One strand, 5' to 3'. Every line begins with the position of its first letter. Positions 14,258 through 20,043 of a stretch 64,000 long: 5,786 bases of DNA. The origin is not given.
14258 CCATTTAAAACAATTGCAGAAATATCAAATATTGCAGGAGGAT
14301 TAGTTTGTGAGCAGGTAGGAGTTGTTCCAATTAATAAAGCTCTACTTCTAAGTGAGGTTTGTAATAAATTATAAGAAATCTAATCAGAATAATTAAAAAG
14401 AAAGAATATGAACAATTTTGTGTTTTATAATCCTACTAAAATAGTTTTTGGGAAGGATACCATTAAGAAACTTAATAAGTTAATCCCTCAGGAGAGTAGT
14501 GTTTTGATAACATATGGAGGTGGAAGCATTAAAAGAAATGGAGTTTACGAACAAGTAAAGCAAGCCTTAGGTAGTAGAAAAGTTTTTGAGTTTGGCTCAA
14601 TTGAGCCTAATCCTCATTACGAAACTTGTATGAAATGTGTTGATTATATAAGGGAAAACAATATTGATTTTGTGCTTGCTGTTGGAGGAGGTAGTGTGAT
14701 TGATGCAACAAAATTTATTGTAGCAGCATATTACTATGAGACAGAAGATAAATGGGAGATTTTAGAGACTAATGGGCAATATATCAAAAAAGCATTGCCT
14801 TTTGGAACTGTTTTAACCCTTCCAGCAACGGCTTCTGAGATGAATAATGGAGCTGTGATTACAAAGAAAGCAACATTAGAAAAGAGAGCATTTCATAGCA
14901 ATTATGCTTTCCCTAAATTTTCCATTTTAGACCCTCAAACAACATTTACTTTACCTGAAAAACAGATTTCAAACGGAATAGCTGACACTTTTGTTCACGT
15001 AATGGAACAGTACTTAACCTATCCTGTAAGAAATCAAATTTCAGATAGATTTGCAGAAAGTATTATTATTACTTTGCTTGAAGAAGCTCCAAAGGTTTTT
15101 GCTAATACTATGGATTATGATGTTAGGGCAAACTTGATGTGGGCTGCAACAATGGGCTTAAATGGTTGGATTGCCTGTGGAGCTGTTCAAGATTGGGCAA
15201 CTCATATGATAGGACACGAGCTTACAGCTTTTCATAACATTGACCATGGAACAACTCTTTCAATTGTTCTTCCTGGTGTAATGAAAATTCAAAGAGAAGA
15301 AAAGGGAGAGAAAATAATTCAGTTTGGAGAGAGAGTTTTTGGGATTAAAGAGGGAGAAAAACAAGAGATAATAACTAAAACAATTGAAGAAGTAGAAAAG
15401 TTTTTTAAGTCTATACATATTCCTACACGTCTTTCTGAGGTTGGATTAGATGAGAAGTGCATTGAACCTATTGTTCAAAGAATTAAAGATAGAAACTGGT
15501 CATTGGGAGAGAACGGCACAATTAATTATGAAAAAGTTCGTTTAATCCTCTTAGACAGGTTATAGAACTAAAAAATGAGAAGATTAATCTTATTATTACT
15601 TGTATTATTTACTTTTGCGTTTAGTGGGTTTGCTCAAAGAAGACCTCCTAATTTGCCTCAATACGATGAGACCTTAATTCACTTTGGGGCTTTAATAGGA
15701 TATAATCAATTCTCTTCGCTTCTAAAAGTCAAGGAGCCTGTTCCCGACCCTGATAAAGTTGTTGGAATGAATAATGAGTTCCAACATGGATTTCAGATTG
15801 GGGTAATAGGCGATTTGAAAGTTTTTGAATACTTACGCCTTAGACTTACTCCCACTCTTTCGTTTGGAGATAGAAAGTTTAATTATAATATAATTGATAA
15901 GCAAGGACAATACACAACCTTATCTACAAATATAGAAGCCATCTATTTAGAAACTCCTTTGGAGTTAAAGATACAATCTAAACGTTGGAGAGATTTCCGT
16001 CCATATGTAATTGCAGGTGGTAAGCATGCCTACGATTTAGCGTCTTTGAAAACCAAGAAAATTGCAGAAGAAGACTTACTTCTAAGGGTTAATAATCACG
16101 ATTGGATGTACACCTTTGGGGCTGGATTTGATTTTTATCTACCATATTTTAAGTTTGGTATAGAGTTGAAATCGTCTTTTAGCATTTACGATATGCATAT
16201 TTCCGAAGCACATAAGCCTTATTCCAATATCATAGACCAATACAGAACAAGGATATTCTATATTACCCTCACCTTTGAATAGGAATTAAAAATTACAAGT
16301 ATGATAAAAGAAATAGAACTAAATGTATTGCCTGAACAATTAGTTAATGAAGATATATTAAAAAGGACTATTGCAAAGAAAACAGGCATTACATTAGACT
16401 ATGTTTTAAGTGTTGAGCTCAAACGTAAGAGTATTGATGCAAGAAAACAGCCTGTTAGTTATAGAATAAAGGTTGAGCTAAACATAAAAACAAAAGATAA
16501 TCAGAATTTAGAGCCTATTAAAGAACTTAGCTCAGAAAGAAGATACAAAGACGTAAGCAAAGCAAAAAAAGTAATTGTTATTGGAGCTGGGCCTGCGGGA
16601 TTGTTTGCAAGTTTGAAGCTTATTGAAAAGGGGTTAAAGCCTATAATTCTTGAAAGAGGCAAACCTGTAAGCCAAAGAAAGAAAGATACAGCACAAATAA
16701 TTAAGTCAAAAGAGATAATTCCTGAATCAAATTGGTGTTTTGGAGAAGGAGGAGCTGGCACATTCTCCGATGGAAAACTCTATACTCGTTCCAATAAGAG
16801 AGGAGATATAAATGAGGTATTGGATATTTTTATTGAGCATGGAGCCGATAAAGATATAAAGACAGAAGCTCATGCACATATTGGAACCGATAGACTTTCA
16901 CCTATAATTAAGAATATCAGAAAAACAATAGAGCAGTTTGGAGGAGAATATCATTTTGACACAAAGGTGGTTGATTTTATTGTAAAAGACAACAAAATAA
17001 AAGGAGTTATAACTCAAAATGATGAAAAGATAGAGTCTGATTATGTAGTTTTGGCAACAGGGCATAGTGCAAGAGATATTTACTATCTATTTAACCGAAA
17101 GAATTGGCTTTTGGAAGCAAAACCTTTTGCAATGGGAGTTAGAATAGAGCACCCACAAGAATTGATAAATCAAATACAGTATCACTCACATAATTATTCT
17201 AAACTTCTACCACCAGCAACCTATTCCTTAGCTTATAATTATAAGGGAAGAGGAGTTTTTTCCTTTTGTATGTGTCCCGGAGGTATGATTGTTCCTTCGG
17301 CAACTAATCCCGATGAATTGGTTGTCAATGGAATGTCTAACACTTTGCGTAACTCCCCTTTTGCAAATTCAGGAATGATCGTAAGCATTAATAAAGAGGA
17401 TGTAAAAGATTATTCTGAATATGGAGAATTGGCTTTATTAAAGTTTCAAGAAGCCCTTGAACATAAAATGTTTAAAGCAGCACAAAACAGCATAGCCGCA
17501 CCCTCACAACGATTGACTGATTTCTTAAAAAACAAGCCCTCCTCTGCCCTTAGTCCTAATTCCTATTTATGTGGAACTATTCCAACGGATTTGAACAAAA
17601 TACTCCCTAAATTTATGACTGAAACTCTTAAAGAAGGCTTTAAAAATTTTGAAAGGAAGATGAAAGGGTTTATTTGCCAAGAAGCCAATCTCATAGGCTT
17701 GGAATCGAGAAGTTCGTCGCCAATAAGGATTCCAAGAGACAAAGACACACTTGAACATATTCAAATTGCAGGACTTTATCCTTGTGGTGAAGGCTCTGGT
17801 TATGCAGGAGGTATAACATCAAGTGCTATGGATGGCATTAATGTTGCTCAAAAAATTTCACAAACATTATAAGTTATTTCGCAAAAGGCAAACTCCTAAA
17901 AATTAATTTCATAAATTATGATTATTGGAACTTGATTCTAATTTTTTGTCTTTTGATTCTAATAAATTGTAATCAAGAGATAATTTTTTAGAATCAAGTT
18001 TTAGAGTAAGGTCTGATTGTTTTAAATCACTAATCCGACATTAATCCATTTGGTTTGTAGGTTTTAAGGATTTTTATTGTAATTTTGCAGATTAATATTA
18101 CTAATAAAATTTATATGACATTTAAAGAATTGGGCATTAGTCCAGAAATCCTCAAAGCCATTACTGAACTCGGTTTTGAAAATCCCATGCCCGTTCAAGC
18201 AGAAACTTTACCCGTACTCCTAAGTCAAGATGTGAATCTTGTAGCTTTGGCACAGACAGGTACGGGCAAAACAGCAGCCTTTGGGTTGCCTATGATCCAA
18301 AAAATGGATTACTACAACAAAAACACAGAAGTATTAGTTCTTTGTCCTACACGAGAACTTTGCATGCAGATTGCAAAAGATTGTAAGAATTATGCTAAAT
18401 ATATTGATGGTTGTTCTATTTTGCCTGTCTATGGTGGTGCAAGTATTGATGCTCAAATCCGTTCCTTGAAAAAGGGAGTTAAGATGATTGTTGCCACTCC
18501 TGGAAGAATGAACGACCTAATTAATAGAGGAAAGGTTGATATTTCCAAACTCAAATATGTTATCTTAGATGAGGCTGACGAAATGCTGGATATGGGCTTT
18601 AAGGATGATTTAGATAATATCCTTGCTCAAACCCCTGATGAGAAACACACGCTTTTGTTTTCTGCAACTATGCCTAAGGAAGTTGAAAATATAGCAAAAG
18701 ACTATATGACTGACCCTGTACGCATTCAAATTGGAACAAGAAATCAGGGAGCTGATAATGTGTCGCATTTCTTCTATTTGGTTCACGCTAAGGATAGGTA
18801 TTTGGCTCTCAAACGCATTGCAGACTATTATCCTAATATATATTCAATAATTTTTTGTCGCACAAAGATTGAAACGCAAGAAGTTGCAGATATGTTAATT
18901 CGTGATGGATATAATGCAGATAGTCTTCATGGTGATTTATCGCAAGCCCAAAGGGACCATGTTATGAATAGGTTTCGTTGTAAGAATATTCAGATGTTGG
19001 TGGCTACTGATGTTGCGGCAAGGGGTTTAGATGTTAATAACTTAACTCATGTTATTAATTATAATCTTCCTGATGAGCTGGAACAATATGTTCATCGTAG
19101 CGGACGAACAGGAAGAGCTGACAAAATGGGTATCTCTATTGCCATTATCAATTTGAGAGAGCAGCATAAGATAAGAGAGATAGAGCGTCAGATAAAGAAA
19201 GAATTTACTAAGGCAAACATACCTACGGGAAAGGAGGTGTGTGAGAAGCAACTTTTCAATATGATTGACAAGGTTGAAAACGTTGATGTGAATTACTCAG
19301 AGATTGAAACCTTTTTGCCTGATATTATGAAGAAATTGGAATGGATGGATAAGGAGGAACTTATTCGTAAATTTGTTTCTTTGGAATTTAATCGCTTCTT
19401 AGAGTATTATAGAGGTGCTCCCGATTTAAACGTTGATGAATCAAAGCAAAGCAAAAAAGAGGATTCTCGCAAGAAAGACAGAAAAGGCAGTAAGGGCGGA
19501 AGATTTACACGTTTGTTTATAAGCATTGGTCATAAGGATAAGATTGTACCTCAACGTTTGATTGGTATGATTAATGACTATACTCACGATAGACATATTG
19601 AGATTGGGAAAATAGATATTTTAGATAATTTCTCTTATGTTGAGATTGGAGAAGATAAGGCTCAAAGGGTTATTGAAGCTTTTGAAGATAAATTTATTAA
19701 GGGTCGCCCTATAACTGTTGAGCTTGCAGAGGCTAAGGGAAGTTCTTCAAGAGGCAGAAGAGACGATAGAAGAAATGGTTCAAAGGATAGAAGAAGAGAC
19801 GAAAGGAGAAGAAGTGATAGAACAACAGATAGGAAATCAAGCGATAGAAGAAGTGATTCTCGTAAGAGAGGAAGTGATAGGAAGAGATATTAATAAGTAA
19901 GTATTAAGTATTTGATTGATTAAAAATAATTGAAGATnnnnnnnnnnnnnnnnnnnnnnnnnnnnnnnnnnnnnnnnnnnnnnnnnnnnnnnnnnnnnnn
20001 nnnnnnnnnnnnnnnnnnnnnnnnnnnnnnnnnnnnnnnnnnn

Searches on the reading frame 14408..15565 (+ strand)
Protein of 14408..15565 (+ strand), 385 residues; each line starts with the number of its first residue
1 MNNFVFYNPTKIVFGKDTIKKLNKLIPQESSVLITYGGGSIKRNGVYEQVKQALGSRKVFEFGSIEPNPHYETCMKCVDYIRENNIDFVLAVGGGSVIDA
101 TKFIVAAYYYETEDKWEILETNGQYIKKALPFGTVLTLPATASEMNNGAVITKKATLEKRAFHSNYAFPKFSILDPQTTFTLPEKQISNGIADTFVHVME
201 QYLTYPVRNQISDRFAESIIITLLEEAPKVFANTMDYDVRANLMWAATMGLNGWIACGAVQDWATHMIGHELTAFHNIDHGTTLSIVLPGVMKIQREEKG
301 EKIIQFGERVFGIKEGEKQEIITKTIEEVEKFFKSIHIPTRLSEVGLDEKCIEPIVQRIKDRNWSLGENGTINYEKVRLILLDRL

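Call 88: search_protein_families(library=pfam, proteins=[window:14408-15565:+], max_evalue=0.00001)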
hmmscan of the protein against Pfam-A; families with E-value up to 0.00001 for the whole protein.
window:14408-15565:+ (385 aa): 3 families
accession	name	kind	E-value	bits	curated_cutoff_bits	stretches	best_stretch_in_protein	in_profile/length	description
PF00465.25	Fe-ADH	-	1.1e-40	139.5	31.3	1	9-176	1-168/168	Iron-containing alcohol dehydrogenase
PF25137.1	ADH_Fe_C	-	3.6e-31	108.8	27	1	192-381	6-190/194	Fe-containing alcohol dehydrogenase family, C-terminal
PF13685.12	Fe-ADH_2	-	1.8e-08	35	28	1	13-105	1-94/149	Iron-containing alcohol dehydrogenase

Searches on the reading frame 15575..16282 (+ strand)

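Call 89: search_protein_families(library=pfam, proteins=[window:15575-16282:+], max_evalue=0.00001)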
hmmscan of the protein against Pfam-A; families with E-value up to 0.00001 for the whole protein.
window:15575-16282:+ (235 aa): 1 family
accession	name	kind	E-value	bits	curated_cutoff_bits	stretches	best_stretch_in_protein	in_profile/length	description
PF13568.12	OMP_b-brl_2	-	2.4e-14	54.2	27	1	19-207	1-173/175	Outer membrane protein beta-barrel domain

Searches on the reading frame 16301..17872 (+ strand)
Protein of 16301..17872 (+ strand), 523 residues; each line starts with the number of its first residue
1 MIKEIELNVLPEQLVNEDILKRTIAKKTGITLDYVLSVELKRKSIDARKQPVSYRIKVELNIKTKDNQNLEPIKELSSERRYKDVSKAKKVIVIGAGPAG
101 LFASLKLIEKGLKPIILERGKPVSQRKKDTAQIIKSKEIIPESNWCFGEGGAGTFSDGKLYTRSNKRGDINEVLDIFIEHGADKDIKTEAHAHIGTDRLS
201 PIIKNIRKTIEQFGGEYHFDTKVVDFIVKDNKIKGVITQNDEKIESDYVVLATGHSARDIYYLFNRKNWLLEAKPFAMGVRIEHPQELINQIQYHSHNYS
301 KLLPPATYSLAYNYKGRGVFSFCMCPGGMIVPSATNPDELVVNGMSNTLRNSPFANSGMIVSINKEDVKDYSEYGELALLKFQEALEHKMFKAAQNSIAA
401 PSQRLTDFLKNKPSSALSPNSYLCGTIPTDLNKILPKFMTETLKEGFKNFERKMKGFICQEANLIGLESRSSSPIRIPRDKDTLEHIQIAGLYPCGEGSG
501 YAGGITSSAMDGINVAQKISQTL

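Call 89: search_protein_families(library=pfam, proteins=[window:16301-17872:+], max_evalue=0.00001)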
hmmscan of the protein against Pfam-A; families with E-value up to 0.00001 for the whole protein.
window:16301-17872:+ (523 aa): 8 families
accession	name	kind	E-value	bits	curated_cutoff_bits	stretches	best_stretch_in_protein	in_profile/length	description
PF21688.3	FAD-depend_C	-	1.9e-72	244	27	1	275-471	1-197/197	FAD-dependent protein, C-terminal domain-like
PF03486.20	HI0933_like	-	4.2e-12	46.5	50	0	90-124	2-36/244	HI0933-like protein Rossmann domain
PF01266.30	DAO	-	4e-10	40.2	27.9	0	205-260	154-209/353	FAD dependent oxidoreductase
PF07992.20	Pyr_redox_2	-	2.2e-09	37.6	26.1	1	89-259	1-113/291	Pyridine nucleotide-disulphide oxidoreductase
PF01134.28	GIDA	-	3e-09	36.9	22.1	0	219-255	114-150/391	Glucose inhibited division protein A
PF00890.30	FAD_binding_2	-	1.9e-07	31.1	20.4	0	91-123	2-34/414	FAD binding domain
PF13738.12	Pyr_redox_3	-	3.3e-07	30.3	30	0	92-124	1-34/305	Pyridine nucleotide-disulphide oxidoreductase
PF01494.25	FAD_binding_3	-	7.2e-07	29.2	22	1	90-254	3-158/349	FAD binding domain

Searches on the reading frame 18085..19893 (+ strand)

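Call 89: search_protein_families(library=pfam, proteins=[window:18085-19893:+], max_evalue=0.00001)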
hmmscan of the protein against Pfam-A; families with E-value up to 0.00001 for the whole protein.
window:18085-19893:+ (602 aa): 4 families
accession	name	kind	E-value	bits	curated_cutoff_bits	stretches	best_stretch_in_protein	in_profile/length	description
PF00270.35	DEAD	-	2.1e-47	161.4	26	1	36-203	2-167/167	DEAD/DEAH box helicase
PF00271.37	Helicase_C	-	5e-32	110.9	23.5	1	254-345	18-109/110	Helicase conserved C-terminal domain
PF03880.21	DbpA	-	2.2e-21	76.1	25.6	1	476-546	1-71/72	DbpA RNA binding domain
PF04851.21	ResIII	-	2.9e-08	34.3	22.5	1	47-197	21-163/164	Type III restriction enzyme, res subunit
